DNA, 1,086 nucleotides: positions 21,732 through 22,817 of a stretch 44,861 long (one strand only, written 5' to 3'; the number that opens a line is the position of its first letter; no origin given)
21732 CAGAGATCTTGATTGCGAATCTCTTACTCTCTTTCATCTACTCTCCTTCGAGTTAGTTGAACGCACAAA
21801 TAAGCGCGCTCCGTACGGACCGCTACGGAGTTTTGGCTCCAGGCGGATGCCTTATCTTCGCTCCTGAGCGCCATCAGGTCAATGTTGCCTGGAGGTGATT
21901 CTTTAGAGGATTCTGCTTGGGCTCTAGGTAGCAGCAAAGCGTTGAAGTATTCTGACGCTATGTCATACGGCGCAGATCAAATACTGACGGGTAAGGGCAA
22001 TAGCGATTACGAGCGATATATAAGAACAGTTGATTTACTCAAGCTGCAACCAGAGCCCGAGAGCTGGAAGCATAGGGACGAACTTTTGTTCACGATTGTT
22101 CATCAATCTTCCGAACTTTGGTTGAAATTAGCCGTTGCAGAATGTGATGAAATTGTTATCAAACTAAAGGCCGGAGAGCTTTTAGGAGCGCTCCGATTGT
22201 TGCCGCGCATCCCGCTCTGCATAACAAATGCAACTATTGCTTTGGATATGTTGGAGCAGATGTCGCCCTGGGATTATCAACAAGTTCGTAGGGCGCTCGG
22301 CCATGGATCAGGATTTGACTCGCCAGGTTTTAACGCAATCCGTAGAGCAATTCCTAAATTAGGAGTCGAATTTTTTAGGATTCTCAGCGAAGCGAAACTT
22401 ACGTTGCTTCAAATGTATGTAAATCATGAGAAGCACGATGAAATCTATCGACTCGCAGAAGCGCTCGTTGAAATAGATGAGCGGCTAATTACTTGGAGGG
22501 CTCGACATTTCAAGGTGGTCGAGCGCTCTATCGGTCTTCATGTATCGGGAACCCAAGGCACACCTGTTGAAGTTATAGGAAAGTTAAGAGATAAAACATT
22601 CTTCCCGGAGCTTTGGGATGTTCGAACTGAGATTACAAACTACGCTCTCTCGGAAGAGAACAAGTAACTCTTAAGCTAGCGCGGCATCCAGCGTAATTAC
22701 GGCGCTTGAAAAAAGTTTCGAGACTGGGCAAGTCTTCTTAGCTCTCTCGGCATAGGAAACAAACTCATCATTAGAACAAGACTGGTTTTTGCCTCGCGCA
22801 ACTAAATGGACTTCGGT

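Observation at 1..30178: A ~30 kb regulator-less supercluster that reads as tryptophan uptake -> kynurenine -> anthranilate -> aryl-CoA ring reduction and beta-oxidation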

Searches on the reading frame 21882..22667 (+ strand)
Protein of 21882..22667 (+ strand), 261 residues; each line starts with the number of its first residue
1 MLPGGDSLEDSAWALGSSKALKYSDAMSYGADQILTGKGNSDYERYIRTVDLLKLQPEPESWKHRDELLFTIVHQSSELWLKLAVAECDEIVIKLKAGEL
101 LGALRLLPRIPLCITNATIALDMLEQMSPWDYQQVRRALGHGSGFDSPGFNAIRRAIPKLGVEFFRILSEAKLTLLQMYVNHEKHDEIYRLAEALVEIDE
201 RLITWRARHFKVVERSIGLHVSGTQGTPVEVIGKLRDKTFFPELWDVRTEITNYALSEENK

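Call 4: search_protein_families(library=pfam, proteins=[window:21882-22667:+])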
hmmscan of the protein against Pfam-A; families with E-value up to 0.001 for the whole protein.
window:21882-22667:+ (261 aa): 1 family
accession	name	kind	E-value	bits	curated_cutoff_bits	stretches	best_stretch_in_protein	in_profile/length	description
PF03301.18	Trp_dioxygenase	-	4.2e-28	99.2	34.9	2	38-154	12-136/346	Tryptophan 2,3-dioxygenase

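Call 8: search_protein_families(library=ncbifam, proteins=[window:21882-22667:+])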
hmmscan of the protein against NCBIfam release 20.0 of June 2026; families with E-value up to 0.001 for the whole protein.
window:21882-22667:+ (261 aa): 1 family
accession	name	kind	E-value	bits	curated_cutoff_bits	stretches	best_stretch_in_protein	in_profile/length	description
TIGR03036.1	trp_2_3_diox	equivalog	1.5e-40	139.3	390.7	2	40-153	5-116/264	tryptophan 2,3-dioxygenase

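Call 11: search_solved_structures(query=window:21882-22667:+, max_evalue=0.01, show_alignments=2)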
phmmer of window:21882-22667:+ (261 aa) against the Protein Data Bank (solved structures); distinct sequences matched with E-value up to 0.01: 15.
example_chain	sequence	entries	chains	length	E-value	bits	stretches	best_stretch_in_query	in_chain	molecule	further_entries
2nw7_A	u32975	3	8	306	2.5e-24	88.9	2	39-154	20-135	Tryptophan 2,3-dioxygenase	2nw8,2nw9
1yw0_A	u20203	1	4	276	8.6e-24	87.2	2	43-154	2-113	tryptophan 2,3-dioxygenase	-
2nox_A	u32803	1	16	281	2.7e-23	85.6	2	172-251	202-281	Tryptophan 2,3-dioxygenase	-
7p46_A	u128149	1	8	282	3.7e-23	85.1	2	39-154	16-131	Tryptophan 2,3-dioxygenase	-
3e08_A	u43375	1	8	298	4.1e-23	85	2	39-154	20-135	Tryptophan 2,3-dioxygenase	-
3bk9_A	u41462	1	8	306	6.3e-23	84.4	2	39-154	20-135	Tryptophan 2,3-dioxygenase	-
4hka_A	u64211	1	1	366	6.5e-13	51.6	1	48-159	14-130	Tryptophan 2,3-dioxygenase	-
9esd_A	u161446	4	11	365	8e-13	51.3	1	49-159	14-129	Tryptophan 2,3-dioxygenase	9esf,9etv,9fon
4pw8_A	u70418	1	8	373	7.9e-10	41.4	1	38-157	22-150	Tryptophan 2,3-dioxygenase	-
5ti9_A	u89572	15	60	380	8.6e-10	41.3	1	38-157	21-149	Tryptophan 2,3-dioxygenase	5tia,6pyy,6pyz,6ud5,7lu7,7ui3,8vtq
6vbn_A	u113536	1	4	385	8.7e-10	41.3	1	38-157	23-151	Tryptophan 2,3-dioxygenase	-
6a4i_A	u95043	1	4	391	8.9e-10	41.3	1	38-157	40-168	Tryptophan 2,3-dioxygenase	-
9ezj_A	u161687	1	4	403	1e-09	41.1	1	38-157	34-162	Tryptophan 2,3-dioxygenase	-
8qv7_A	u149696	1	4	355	2.2e-09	40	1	48-157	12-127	Tryptophan 2,3-dioxygenase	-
8r5q_A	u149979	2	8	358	2.2e-09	40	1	48-157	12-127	Tryptophan 2,3-dioxygenase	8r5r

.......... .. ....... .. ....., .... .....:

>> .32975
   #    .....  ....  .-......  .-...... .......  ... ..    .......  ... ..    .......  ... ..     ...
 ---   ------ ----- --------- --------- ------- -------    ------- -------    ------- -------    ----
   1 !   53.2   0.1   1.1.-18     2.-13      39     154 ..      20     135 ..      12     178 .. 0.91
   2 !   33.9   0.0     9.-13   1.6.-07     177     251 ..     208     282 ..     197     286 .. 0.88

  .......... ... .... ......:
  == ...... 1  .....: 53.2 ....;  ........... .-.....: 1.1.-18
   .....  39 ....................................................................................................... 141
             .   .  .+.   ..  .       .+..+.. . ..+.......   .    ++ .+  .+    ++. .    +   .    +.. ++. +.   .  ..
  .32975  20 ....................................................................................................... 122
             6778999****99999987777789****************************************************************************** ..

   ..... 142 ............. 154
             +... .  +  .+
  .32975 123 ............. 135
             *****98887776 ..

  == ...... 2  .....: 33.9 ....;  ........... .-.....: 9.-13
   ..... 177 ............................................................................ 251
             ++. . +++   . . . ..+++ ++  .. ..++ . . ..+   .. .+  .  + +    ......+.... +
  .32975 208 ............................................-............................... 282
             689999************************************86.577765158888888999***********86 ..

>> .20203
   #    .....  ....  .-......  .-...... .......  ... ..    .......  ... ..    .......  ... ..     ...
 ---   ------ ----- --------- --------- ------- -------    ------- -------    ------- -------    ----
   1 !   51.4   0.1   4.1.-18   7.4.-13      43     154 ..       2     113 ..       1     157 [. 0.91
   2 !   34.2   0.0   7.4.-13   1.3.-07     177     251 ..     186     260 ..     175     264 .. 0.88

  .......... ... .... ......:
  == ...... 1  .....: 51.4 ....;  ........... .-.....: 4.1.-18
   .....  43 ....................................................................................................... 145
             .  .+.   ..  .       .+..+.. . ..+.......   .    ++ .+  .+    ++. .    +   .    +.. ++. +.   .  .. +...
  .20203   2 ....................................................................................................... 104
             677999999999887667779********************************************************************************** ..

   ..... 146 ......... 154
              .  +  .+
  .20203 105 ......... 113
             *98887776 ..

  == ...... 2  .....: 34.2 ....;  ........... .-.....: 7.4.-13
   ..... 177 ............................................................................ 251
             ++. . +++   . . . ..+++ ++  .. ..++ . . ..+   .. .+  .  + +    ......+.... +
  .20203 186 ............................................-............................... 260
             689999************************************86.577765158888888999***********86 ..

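Call 29: find_homologous_proteins(query=window:21882-22667:+, max_evalue=0.00001)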
Query window:21882-22667:+ (261 aa): 7995 proteins with E <= 0.00001 among 8000 candidates; the best 120 are listed.
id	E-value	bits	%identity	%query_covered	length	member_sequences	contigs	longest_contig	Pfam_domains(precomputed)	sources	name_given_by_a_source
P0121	9.1e-154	528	94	95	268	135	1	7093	PF03301.19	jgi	-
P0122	4.9e-131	453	84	90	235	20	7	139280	PF03301.19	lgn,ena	-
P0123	2.3e-120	418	74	92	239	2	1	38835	PF03301.19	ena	-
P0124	4.6e-120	418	74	92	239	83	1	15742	PF03301.19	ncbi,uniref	ncbi:unannotated protein [freshwater metagenome]|uniref:Unannotated protein n=1 Tax=freshwater metag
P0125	2.2e-119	415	73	92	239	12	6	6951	PF03301.19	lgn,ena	-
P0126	6.3e-105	368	-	-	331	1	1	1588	PF03301.19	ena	-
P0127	2.1e-101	356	67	90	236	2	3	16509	PF03301.19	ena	-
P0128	9.4e-101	354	67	90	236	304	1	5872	PF03301.19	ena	-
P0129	1.1e-100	354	67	90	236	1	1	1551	PF03301.19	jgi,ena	-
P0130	1.2e-100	354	66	90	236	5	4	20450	PF03301.19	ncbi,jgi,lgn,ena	jgi:tryptophan 2,3-dioxygenase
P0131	2.3e-100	353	66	89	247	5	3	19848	PF03301.19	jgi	jgi:tryptophan 2,3-dioxygenase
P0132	2.7e-100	353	67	90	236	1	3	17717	PF03301.19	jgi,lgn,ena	jgi:tryptophan 2,3-dioxygenase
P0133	2.7e-100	353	67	90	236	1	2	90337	PF03301.19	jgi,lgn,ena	-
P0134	7.0e-100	351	68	90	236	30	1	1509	PF03301.19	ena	-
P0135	1.5e-99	350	66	90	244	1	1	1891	PF03301.19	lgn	-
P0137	1.7e-98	347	65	90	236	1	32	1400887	PF03301.19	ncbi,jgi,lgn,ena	jgi:tryptophan 2,3-dioxygenase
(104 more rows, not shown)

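Call 30: find_encoding_contigs(protein=P0122, flank=10000, max_places=2)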
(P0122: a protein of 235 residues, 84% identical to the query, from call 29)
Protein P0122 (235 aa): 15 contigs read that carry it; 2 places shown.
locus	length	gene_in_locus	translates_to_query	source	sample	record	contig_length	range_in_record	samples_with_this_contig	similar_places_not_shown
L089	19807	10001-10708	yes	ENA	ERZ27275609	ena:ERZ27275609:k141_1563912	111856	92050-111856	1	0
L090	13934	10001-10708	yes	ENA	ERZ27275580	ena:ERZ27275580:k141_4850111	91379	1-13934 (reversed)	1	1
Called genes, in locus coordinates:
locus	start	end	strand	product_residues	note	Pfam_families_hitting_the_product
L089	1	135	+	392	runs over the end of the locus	PF00698:Acyl_transf_1, PF25997:BSH_YhbJ (faint), PF00364:Biotin_lipoyl (weak)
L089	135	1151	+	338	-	PF00108:Thiolase_N, PF08545:ACP_syn_III, PF08541:ACP_syn_III_C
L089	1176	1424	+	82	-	PF00550:PP-binding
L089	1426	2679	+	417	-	PF00109:ketoacyl-synt, PF00108:Thiolase_N (weak), PF02801:Ketoacyl-synt_C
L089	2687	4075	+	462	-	PF01039:Carboxyl_trans, PF03255:ACCA, PF06833:MdcE (weak)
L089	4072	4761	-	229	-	PF11343:DUF3145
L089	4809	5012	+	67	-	PF00313:CSD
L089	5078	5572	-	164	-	-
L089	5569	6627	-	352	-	PF00724:Oxidored_FMN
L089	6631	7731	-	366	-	PF00296:Bac_luciferase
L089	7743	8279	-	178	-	PF01613:Flavin_Reduct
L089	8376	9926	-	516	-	PF00070:Pyr_redox (faint), PF00890:FAD_binding_2 (weak), PF01266:DAO, PF01494:FAD_binding_3 (weak), PF01593:Amino_oxidase, PF01946:Thi4 (weak), PF12831:FAD_oxidored (weak), PF13450:NAD_binding_8, +2 more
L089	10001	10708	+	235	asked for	PF03301:Trp_dioxygenase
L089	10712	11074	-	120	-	PF02566:OsmC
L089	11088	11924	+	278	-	PF02311:AraC_binding (faint), PF07883:Cupin_2 (weak)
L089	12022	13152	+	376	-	PF13458:Peripla_BP_6, PF01094:ANF_receptor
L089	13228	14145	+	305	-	PF02653:BPD_transp_2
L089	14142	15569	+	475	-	PF02653:BPD_transp_2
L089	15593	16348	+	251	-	PF00005:ABC_tran, PF13304:AAA_21 (faint)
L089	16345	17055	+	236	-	PF00005:ABC_tran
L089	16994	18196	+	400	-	PF00266:Aminotran_5, PF01053:Cys_Met_Meta_PP (weak)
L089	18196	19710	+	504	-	PF00561:Abhydrolase_1, PF12697:Abhydrolase_6 (weak)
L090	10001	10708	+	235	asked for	PF03301:Trp_dioxygenase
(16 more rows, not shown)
